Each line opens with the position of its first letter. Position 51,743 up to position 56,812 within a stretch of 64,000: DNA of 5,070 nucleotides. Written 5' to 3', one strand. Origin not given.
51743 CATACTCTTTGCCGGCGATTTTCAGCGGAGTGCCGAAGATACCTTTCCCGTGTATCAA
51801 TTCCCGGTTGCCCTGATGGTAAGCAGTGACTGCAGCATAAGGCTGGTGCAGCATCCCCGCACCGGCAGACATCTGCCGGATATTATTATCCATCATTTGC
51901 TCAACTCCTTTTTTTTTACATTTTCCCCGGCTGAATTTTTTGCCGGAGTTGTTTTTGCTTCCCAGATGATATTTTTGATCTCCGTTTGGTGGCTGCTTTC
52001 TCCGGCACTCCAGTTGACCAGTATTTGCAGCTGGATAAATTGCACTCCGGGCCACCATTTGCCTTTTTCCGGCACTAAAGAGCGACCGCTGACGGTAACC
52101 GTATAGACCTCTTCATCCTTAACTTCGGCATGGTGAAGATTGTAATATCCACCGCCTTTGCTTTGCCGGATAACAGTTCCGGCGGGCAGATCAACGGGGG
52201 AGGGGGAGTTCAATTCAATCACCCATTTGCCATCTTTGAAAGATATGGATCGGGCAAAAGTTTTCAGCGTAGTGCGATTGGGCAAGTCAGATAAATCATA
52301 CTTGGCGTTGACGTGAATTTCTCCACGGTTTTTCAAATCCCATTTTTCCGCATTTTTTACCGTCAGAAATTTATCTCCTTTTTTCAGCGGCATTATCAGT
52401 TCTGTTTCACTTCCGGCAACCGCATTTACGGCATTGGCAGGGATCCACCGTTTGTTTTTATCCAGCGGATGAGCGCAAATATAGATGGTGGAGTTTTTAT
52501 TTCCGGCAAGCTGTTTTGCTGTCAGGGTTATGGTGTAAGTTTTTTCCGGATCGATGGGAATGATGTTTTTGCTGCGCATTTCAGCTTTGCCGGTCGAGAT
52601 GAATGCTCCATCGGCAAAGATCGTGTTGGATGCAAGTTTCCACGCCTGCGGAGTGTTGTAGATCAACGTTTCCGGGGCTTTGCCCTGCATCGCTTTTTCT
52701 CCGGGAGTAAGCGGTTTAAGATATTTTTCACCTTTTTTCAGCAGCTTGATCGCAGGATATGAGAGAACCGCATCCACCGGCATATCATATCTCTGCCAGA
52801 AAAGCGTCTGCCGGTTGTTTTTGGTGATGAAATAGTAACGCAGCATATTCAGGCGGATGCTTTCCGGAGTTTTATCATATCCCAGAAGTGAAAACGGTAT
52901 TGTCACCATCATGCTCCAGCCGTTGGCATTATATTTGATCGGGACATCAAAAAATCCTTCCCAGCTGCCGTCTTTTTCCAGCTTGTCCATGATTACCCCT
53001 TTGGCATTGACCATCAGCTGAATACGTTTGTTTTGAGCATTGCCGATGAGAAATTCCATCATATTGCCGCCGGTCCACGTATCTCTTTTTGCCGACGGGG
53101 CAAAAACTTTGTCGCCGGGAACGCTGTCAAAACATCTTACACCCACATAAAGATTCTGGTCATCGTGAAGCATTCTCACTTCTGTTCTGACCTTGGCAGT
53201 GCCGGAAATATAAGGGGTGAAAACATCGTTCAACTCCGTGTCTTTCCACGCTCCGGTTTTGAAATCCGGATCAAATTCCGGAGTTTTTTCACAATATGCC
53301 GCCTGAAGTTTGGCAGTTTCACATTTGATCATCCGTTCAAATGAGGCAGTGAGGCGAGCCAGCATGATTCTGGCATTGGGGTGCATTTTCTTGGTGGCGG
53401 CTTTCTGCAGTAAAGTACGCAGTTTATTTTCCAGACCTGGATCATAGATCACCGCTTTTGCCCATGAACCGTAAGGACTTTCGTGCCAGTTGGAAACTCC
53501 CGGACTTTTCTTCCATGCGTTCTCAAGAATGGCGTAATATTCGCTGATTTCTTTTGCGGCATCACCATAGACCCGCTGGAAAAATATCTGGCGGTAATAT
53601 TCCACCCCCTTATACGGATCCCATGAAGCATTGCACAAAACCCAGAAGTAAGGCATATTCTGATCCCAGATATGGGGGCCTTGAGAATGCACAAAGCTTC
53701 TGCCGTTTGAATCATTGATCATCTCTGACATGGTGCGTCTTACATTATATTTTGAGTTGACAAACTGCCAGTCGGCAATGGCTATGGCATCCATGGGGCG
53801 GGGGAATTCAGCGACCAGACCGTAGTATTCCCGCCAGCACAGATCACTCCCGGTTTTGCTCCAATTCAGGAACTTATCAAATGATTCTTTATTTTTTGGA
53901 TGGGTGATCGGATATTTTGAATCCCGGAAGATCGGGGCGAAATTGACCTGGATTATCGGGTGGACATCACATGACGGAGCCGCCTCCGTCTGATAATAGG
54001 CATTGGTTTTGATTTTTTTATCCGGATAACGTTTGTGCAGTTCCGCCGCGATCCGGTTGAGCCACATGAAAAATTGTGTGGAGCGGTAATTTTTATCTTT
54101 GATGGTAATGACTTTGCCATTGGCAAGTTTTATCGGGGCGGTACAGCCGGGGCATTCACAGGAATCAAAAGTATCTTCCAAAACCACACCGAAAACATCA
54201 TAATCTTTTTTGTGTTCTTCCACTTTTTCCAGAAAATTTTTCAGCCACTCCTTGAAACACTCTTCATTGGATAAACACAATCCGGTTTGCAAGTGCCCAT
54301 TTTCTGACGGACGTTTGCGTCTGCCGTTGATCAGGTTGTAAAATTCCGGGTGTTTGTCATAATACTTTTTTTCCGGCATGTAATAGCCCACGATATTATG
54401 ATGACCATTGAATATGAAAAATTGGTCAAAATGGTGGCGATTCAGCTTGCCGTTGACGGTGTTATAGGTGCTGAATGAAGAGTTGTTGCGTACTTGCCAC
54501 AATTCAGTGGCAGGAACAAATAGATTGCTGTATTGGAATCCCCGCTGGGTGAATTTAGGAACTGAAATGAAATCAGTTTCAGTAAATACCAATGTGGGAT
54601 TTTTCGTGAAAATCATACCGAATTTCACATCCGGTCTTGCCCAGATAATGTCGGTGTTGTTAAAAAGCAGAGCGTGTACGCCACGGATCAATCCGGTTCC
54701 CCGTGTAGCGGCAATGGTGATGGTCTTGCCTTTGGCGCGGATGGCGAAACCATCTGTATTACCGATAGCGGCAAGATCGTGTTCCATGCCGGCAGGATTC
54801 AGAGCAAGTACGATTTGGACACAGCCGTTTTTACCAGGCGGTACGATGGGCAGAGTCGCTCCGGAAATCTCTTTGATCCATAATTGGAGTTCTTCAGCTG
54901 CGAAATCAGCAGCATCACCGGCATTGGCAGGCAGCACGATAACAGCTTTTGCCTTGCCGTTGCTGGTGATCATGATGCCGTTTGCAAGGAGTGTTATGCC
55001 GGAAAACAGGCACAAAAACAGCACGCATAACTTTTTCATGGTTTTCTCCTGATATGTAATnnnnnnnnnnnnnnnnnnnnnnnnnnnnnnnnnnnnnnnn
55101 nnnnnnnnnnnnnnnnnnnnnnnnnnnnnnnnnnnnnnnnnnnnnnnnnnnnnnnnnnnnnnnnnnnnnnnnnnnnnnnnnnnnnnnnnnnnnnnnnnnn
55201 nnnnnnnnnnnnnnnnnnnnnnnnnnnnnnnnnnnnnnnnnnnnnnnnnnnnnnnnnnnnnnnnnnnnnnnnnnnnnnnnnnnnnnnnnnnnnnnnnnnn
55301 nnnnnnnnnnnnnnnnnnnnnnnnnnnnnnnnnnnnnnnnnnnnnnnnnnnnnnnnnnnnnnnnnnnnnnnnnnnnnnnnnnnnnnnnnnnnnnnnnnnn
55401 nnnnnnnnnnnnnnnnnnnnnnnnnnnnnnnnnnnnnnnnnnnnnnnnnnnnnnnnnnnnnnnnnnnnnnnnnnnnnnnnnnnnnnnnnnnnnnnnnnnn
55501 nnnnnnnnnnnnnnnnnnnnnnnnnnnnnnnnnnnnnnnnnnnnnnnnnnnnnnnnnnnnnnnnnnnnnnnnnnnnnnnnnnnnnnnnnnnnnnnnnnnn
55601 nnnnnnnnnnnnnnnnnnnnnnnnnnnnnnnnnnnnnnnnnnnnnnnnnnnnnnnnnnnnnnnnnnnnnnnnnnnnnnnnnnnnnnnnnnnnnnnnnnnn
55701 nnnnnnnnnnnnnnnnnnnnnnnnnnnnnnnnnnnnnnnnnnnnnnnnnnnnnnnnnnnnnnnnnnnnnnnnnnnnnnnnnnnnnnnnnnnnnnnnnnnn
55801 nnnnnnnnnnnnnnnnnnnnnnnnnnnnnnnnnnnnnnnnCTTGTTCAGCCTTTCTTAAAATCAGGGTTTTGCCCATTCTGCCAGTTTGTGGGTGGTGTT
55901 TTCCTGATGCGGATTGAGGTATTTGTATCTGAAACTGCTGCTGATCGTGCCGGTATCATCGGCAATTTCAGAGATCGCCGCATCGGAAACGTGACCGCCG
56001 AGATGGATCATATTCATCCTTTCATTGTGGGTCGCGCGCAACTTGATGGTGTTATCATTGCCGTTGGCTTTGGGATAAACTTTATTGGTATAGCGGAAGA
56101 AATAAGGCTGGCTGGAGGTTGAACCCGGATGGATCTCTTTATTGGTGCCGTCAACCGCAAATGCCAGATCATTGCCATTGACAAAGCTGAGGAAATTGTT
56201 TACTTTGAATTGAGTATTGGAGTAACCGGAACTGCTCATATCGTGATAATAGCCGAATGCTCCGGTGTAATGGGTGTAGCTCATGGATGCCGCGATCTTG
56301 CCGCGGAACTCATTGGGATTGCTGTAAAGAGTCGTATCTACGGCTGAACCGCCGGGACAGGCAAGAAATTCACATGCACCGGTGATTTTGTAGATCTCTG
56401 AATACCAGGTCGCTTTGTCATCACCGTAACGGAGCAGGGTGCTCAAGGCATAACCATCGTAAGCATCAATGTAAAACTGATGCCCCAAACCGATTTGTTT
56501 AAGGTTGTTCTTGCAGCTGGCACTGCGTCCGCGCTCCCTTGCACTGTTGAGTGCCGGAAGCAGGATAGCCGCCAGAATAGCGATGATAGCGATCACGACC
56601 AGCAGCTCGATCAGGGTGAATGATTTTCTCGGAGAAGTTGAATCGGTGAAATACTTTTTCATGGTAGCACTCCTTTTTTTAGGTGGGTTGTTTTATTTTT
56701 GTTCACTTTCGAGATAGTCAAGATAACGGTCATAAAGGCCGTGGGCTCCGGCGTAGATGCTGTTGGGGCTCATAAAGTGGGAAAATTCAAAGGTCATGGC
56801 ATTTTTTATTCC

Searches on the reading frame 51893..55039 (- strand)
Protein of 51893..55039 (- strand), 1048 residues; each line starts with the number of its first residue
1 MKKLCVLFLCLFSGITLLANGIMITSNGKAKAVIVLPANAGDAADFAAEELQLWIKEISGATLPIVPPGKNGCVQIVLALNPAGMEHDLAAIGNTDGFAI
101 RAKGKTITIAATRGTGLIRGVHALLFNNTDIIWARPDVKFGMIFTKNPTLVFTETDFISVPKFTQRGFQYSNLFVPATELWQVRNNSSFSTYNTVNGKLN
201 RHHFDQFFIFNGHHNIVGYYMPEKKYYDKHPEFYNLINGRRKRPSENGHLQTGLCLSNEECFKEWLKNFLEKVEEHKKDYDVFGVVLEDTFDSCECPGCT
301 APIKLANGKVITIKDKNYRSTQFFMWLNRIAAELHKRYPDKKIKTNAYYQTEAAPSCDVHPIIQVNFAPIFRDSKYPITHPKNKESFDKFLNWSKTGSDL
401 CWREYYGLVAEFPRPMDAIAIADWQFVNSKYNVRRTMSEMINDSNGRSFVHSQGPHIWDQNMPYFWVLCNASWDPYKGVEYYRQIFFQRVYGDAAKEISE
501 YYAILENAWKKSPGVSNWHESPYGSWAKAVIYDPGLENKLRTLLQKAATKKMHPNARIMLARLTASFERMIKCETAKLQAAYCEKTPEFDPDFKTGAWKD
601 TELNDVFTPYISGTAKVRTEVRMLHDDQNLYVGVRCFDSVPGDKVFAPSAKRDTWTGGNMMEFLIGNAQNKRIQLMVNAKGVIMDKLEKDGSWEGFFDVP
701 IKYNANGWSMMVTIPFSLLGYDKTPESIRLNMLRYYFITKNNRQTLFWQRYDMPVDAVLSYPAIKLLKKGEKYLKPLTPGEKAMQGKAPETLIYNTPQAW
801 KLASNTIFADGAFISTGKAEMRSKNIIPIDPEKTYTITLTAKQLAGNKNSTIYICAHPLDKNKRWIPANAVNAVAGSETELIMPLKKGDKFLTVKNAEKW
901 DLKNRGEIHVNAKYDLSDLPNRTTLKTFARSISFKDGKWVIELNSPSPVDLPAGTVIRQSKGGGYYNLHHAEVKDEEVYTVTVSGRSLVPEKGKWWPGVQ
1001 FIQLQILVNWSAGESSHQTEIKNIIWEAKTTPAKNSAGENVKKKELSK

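Call 62: search_protein_families(library=pfam, proteins=[window:51893-55039:-], max_evalue=0.001)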
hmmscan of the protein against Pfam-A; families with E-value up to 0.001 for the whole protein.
window:51893-55039:- (1048 aa): 1 family
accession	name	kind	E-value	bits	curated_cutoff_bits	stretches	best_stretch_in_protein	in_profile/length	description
PF16126.11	DUF4838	-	2.8e-39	135.6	26.6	1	153-502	19-324/325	Domain of unknown function (DUF4838)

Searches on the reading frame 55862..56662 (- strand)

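Call 62: search_protein_families(library=pfam, proteins=[window:55862-56662:-], max_evalue=0.001)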
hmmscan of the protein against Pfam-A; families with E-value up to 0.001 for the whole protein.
window:55862-56662:- (266 aa): 2 families
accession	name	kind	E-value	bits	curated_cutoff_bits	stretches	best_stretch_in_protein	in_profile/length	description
PF07963.17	N_methyl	-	4.5e-08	32.8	21.2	1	12-35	4-27/27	Prokaryotic N-terminal methylation motif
PF07596.16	SBP_bac_10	-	1.8e-07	31.9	23.3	1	40-75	2-37/268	Protein of unknown function (DUF1559)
